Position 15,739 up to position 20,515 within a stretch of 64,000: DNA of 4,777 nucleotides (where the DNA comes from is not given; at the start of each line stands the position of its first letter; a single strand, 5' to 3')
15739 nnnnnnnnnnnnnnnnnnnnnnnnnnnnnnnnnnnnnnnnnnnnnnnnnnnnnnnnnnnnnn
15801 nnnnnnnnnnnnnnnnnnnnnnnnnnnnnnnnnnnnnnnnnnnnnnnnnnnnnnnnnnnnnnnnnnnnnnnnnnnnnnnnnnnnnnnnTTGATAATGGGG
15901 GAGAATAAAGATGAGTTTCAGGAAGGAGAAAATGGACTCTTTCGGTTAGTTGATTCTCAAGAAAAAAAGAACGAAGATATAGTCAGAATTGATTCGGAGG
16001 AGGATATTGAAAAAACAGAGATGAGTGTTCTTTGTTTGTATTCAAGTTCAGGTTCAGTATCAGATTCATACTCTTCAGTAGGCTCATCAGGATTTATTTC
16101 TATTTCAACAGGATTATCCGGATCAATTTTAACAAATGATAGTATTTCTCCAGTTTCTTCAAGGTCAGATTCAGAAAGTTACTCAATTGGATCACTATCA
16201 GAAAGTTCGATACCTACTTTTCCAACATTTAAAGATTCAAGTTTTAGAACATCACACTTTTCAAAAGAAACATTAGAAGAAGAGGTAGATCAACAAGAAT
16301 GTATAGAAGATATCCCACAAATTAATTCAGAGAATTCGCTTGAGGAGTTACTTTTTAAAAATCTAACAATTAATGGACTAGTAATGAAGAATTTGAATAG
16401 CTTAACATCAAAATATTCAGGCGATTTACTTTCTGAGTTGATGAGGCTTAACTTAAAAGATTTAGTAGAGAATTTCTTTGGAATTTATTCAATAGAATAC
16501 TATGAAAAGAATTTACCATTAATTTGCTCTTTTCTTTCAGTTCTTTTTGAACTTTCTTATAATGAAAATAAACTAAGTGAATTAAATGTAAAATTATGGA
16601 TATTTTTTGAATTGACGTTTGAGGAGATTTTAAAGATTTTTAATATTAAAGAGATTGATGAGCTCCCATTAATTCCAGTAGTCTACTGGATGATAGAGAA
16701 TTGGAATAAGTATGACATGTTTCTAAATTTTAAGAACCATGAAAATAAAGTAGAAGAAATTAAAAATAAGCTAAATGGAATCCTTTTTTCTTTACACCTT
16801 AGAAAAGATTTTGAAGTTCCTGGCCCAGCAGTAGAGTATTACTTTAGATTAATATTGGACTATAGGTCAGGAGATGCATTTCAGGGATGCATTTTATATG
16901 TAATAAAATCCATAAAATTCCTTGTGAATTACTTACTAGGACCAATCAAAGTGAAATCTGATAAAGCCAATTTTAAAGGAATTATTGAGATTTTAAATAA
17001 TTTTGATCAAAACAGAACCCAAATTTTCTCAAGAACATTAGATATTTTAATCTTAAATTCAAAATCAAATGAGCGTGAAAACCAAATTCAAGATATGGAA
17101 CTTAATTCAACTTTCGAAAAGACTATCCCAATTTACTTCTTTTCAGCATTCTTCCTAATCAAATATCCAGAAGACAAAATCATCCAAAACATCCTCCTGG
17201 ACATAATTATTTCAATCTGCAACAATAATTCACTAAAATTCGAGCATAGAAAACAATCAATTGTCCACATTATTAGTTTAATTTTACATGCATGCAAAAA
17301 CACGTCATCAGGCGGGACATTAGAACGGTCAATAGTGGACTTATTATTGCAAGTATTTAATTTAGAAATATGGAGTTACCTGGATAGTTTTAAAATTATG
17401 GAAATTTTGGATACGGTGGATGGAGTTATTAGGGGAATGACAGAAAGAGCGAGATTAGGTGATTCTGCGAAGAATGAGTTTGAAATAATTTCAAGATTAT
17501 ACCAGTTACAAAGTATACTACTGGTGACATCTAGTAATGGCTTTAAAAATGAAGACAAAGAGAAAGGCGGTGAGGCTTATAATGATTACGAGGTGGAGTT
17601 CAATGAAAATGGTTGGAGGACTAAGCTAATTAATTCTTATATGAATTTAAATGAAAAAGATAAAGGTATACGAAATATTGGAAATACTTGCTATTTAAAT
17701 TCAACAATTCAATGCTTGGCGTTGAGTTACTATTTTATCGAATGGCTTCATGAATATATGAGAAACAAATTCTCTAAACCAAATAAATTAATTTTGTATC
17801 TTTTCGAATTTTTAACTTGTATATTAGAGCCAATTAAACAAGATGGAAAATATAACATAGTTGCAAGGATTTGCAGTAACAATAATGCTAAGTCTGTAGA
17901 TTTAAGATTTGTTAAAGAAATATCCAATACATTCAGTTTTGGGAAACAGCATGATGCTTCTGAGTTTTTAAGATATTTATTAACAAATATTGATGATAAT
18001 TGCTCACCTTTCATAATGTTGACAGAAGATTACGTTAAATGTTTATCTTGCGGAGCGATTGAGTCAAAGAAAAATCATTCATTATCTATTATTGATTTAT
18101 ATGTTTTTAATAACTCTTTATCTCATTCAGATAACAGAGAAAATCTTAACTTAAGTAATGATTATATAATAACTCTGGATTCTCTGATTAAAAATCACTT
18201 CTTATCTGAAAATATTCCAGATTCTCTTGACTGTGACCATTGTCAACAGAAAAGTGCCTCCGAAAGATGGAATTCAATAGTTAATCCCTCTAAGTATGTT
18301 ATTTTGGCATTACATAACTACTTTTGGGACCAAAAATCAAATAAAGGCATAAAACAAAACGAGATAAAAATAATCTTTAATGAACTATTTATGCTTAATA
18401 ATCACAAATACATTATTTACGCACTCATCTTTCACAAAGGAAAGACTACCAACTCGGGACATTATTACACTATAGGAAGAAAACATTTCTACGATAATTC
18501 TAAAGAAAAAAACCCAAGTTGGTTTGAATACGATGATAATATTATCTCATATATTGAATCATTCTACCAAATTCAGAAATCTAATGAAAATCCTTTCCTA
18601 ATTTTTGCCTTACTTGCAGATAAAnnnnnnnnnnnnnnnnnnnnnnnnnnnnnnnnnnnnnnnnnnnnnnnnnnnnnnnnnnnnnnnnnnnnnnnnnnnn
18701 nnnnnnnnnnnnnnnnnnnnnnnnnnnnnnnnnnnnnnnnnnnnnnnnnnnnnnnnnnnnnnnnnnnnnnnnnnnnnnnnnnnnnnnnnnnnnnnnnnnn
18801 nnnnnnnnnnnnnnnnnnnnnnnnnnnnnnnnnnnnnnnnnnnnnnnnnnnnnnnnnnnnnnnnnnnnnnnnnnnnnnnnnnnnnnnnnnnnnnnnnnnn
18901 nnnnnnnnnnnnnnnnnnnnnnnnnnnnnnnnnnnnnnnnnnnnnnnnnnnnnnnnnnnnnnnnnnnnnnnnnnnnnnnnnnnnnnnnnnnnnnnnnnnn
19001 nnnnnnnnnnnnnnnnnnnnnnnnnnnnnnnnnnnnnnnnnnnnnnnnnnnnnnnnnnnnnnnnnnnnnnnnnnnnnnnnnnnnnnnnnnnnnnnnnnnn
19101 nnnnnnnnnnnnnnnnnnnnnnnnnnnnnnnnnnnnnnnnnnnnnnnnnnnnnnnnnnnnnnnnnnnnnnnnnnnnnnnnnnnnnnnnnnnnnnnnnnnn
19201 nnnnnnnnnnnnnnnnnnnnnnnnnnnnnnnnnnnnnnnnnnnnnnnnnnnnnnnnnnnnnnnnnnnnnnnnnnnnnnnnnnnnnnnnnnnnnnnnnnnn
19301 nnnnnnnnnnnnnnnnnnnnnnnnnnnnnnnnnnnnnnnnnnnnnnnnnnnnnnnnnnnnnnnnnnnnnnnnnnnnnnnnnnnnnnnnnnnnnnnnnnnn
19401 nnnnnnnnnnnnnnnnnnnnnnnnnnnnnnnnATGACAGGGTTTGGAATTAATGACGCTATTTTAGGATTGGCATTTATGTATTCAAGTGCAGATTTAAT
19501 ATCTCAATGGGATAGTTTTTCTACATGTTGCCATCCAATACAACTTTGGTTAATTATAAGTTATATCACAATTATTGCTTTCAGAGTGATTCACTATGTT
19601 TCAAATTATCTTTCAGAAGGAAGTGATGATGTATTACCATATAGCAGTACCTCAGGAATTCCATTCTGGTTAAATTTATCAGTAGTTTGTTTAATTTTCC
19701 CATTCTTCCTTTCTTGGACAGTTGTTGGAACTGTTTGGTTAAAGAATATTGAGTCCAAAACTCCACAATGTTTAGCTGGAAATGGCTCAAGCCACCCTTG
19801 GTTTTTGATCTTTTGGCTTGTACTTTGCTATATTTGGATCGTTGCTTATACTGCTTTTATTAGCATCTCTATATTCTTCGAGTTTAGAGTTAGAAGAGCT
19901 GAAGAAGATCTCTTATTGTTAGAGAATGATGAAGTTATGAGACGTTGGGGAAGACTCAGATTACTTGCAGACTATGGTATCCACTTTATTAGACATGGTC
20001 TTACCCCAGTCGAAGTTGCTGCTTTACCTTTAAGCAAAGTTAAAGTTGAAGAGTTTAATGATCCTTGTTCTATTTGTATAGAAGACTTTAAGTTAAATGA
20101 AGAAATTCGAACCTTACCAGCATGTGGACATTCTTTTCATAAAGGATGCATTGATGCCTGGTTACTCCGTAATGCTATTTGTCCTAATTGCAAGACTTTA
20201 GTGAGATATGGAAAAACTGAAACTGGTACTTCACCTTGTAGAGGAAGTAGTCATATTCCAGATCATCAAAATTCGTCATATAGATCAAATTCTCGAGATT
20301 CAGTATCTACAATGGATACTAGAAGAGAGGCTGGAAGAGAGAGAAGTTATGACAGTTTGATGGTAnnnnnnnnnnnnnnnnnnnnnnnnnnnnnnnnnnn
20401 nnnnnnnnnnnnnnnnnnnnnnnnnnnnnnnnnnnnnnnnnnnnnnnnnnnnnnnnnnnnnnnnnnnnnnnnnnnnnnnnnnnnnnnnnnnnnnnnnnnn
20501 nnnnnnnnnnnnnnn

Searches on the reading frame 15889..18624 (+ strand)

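Call 64: search_protein_families(library=pfam, proteins=[window:15889-18624:+], max_evalue=0.001)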
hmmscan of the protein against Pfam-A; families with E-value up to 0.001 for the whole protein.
window:15889-18624:+ (912 aa): 1 family
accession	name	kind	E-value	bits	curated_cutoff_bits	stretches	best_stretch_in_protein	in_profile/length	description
PF00443.35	UCH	-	4.9e-22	79.2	23.9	1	593-897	2-246/254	Ubiquitin carboxyl-terminal hydrolase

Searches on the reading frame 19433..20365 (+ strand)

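Call 64: search_protein_families(library=pfam, proteins=[window:19433-20365:+], max_evalue=0.001)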
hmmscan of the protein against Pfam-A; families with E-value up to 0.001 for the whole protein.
window:19433-20365:+ (311 aa): 8 families
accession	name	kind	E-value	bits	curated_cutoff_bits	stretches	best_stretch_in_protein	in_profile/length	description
PF13639.12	zf-RING_2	-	5e-13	49.5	27.3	1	212-254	3-44/44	Ring finger domain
PF17123.11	zf-RING_11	-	5.7e-10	39.2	27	1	212-240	2-29/29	RING-like zinc finger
PF13445.12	zf-RING_UBOX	-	7.6e-08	32.7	25.2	1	212-251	1-39/39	RING-type zinc-finger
PF12678.13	zf-rbx1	-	7.8e-08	32.9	31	1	207-254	9-55/55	RING-H2 zinc finger domain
PF00097.31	zf-C3HC4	-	3.1e-07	30.6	21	1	212-253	1-40/40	Zinc finger, C3HC4 type (RING finger)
PF13923.12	zf-C3HC4_2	-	5.9e-07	29.6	27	1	212-253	2-40/40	Zinc finger, C3HC4 type (RING finger)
PF14634.12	zf-RING_5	-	7.5e-06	26.3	27.9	1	212-255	2-43/43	zinc-RING finger domain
PF14446.12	Prok-RING_1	-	0.00042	20.6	29.1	0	208-240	3-35/54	Prokaryotic RING finger family 1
